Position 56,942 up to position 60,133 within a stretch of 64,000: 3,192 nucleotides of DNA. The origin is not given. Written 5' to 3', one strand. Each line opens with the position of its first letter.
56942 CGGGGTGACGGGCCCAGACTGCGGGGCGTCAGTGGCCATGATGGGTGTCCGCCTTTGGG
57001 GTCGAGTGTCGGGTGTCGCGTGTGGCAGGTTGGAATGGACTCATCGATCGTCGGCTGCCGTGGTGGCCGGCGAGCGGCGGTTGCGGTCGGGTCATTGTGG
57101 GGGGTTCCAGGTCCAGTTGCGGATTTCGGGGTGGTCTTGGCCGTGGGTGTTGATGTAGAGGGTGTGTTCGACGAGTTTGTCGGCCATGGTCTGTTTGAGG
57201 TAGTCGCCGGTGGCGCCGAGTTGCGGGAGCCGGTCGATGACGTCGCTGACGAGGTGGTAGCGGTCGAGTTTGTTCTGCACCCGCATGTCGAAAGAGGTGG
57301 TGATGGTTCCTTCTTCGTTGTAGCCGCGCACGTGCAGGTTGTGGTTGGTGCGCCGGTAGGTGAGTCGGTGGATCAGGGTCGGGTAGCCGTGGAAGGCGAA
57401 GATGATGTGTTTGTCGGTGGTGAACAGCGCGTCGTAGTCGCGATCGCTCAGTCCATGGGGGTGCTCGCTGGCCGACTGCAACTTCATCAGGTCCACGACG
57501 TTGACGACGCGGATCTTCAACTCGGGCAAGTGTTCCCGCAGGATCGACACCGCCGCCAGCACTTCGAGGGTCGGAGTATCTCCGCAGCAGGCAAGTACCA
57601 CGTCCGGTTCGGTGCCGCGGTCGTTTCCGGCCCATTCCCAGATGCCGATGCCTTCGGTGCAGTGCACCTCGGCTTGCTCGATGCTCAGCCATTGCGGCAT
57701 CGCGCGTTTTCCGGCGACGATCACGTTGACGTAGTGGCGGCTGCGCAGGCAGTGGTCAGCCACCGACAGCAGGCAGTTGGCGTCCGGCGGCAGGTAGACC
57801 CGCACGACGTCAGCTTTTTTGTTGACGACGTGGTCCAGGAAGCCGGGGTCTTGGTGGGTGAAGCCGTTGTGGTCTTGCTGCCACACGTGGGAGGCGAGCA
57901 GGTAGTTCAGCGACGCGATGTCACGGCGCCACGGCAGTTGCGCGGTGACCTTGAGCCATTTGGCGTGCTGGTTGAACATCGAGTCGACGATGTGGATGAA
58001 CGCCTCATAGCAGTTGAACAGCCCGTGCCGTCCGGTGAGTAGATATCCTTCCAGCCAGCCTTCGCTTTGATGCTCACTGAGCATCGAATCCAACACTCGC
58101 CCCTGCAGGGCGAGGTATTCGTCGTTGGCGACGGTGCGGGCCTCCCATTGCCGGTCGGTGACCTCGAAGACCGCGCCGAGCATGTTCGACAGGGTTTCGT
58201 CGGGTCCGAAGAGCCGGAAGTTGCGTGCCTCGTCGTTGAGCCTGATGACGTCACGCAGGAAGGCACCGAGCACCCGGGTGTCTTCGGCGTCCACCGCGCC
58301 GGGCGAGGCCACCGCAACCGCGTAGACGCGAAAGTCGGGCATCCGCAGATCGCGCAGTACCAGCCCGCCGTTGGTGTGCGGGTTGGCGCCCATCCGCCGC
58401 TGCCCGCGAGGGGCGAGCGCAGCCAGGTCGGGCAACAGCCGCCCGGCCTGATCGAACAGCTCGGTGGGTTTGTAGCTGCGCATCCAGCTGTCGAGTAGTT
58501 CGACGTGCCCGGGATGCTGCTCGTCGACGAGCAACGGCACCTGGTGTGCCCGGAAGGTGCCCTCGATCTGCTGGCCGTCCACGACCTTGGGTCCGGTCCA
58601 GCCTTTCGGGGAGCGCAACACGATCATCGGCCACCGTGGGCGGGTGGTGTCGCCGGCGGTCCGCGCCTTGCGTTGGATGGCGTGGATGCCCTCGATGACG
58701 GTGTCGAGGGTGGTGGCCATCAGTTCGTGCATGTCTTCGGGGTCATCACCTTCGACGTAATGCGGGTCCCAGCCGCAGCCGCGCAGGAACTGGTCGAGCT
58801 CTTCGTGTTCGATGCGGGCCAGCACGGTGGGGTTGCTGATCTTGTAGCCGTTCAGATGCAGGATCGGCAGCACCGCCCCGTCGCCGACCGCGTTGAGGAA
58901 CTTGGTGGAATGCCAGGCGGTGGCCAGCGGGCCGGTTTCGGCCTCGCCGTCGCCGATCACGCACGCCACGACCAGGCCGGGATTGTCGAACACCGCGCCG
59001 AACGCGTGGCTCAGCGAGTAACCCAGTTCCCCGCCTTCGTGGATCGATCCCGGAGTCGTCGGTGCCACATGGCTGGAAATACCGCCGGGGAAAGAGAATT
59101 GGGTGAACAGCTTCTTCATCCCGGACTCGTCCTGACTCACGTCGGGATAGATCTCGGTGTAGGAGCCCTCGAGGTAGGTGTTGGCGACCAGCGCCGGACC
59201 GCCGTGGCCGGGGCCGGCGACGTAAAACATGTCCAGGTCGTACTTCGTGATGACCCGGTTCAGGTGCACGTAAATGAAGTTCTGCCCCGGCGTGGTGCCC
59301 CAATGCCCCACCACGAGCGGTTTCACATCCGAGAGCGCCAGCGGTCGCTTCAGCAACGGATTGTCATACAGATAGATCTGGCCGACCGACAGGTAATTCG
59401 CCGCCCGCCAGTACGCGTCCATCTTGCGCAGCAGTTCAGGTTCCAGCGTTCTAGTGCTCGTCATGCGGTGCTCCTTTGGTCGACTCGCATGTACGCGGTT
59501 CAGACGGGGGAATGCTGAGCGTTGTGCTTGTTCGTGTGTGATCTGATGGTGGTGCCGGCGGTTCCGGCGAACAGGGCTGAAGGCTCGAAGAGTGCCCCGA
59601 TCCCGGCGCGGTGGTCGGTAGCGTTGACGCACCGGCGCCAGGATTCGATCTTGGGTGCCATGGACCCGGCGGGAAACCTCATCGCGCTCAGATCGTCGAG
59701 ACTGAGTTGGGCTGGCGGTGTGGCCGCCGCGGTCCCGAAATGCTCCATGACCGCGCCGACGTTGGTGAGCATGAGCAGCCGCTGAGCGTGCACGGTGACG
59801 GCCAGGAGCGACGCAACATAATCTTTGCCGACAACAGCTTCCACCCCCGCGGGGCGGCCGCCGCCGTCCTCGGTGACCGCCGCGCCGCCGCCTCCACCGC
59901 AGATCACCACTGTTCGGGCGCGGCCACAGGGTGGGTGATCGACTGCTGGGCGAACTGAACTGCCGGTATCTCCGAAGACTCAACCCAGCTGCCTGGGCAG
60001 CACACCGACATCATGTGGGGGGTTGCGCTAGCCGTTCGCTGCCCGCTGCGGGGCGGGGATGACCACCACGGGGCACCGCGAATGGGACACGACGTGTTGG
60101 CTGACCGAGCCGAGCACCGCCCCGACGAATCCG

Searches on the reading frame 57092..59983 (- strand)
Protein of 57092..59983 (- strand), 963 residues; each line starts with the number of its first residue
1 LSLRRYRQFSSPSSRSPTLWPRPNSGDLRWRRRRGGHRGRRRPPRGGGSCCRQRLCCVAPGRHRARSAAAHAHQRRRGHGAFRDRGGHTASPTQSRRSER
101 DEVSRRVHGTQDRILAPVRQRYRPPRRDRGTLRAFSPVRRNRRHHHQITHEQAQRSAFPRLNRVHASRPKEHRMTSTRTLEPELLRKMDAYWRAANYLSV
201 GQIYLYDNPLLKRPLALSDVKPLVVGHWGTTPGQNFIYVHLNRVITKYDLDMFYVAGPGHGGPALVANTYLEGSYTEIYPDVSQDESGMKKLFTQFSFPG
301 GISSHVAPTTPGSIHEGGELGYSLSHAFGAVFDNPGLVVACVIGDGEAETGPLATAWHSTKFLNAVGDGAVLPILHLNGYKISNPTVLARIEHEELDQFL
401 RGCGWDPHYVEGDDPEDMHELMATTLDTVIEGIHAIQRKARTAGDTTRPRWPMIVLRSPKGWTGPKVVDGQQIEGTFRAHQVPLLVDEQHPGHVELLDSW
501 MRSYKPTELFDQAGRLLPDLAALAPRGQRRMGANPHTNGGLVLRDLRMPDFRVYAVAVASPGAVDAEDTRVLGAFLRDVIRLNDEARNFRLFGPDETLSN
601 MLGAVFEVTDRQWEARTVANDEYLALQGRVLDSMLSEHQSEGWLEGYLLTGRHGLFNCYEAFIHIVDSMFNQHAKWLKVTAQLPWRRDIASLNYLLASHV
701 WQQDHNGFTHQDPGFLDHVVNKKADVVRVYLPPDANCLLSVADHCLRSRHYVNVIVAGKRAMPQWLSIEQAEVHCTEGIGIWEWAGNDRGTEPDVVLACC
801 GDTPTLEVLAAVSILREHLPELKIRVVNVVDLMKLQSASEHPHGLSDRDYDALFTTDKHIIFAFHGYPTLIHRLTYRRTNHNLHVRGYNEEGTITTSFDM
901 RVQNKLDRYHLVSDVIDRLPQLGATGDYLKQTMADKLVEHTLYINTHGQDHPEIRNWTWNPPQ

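Call 6: search_protein_families(library=pfam, proteins=[window:57092-59983:-])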
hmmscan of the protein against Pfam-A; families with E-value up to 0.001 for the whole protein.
window:57092-59983:- (963 aa): 3 families
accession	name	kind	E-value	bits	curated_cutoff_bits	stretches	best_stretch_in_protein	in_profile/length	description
PF09364.15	XFP_N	-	7e-179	594.7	23.7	1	181-541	3-363/364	XFP N-terminal domain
PF09363.15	XFP_C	-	4.5e-95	317.3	23.4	1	759-959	1-202/202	XFP C-terminal domain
PF03894.20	XFP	-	3.4e-85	284.7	22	1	571-748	2-177/177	D-xylulose 5-phosphate/D-fructose 6-phosphate phosphoketolase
